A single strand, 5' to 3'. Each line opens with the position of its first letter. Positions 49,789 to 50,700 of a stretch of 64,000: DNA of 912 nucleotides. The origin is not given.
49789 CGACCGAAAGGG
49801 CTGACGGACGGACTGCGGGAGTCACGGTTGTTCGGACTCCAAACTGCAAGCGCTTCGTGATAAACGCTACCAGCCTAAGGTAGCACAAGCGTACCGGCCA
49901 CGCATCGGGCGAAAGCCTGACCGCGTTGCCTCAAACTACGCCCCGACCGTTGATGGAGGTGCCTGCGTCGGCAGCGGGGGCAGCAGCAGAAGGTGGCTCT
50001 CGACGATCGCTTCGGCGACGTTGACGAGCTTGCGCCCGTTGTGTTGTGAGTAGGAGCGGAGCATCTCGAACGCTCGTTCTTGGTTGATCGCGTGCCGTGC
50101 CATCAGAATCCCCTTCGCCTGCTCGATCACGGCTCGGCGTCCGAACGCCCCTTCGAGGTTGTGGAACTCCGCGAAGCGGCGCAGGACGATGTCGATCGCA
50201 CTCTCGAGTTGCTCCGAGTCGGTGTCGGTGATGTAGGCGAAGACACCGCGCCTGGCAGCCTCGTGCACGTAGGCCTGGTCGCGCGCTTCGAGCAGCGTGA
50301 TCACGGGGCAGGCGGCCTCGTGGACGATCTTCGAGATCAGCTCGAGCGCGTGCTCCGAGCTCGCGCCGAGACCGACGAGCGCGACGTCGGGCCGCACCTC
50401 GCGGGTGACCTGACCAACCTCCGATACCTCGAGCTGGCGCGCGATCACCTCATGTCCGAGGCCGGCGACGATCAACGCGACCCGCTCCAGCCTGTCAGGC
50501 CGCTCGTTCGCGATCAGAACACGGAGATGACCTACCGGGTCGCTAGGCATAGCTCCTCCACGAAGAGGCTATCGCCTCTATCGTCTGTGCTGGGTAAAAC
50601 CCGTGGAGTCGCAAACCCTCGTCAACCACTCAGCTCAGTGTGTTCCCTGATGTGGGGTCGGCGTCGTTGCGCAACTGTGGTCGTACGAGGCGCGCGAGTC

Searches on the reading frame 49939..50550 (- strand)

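Call 63: search_protein_families(library=pfam, max_evalue=0.001, proteins=[window:49939-50550:-])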
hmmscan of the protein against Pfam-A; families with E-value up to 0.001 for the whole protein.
window:49939-50550:- (204 aa): 1 family
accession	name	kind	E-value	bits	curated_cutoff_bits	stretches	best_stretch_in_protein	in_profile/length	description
PF03861.19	ANTAR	-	5.5e-19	68.1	27.3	1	132-183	3-54/54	ANTAR domain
